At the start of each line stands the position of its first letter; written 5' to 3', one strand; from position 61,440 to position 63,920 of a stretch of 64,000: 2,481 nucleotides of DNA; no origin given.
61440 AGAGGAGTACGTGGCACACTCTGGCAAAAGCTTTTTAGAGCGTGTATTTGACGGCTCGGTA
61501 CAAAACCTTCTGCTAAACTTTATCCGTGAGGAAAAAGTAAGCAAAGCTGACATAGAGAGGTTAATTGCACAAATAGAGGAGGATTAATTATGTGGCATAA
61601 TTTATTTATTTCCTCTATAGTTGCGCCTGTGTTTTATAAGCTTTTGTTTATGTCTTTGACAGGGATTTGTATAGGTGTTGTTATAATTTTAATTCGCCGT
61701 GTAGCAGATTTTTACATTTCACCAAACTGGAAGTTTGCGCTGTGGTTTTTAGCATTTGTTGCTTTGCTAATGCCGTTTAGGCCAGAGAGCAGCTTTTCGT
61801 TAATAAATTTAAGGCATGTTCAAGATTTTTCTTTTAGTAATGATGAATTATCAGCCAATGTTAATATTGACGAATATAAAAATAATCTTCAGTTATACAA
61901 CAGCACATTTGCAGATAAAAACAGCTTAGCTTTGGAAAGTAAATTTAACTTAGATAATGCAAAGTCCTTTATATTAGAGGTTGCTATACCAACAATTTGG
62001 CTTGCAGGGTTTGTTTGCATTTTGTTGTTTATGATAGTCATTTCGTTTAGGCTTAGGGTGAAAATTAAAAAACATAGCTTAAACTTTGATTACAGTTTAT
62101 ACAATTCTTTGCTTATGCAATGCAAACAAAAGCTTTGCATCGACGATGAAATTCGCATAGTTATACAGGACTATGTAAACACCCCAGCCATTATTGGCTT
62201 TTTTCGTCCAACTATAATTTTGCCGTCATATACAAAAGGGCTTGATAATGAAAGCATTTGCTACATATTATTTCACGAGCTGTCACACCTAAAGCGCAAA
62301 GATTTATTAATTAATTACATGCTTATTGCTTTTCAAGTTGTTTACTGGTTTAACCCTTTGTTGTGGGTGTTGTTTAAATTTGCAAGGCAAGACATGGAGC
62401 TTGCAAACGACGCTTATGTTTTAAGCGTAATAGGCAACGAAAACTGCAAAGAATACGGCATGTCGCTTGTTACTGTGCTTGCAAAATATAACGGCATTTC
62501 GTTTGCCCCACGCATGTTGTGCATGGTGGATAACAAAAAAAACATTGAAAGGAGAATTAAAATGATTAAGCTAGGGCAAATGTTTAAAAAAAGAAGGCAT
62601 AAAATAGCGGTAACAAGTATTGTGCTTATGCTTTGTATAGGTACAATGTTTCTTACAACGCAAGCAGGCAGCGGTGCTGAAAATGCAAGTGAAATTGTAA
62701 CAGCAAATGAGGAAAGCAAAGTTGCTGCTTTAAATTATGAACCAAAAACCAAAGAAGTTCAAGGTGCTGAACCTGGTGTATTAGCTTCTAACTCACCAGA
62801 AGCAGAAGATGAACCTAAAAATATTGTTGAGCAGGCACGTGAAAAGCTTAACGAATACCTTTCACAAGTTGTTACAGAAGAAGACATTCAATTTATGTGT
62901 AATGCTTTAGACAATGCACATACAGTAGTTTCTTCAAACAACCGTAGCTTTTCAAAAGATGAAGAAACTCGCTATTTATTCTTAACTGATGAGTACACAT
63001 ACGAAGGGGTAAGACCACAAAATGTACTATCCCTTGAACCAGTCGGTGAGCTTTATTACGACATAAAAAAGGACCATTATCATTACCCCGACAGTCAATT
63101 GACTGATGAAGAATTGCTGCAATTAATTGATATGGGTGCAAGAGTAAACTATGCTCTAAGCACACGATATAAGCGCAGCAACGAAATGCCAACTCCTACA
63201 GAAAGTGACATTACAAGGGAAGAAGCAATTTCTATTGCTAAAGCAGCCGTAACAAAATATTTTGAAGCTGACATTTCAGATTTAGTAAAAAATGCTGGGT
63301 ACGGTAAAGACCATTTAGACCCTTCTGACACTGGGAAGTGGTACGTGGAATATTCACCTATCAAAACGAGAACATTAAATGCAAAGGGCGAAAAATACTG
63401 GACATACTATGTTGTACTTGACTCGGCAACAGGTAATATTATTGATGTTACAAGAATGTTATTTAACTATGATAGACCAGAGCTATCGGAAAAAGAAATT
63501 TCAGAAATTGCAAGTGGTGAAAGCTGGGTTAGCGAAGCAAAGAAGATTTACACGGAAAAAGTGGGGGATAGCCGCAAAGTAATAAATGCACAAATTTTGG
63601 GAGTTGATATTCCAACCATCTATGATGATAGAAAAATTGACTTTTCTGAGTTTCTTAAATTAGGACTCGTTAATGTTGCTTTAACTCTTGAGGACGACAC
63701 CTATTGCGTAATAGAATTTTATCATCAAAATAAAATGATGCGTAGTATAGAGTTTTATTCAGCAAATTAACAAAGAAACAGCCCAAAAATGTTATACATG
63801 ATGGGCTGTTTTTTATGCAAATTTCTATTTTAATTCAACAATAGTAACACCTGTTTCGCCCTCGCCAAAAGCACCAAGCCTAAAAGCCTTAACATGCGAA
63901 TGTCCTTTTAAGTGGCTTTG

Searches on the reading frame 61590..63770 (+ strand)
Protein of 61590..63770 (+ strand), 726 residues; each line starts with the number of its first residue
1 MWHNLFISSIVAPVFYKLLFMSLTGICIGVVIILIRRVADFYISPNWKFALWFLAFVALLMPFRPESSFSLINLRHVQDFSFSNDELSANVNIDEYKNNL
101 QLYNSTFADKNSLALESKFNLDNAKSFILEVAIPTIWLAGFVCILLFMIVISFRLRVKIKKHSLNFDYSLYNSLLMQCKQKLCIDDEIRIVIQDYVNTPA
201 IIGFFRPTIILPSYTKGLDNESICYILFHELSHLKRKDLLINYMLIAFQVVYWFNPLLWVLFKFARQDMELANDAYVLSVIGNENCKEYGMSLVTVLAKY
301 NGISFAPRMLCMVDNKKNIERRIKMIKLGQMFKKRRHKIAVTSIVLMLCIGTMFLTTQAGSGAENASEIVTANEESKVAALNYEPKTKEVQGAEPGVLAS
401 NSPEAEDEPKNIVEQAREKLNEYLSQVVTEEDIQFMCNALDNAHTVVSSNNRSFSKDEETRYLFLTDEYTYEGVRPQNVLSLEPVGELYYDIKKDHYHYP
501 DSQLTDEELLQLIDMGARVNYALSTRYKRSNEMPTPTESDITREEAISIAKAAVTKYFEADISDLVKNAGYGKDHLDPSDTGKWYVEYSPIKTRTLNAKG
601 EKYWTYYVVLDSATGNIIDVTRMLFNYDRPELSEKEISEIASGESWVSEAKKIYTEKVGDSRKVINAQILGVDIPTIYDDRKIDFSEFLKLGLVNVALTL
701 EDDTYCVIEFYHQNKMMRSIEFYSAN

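Call 29: find_encoding_contigs(protein=window:61590-63770:+, flank=10000, max_places=3)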
Protein window:61590-63770:+ (726 aa): 3 contigs read that carry it; 1 place shown.
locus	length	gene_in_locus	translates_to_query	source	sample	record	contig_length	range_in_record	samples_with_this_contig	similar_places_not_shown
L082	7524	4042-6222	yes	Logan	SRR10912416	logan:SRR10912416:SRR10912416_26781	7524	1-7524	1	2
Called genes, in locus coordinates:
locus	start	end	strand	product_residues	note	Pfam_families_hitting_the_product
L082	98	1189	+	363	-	PF00465:Fe-ADH, PF13685:Fe-ADH_2 (weak), PF25137:ADH_Fe_C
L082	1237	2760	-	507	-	PF13687:DUF4153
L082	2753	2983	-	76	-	PF13443:HTH_26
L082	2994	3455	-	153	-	PF11188:DUF2975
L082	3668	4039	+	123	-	PF03965:Penicillinase_R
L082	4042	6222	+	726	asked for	PF05569:Peptidase_M56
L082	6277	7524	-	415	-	?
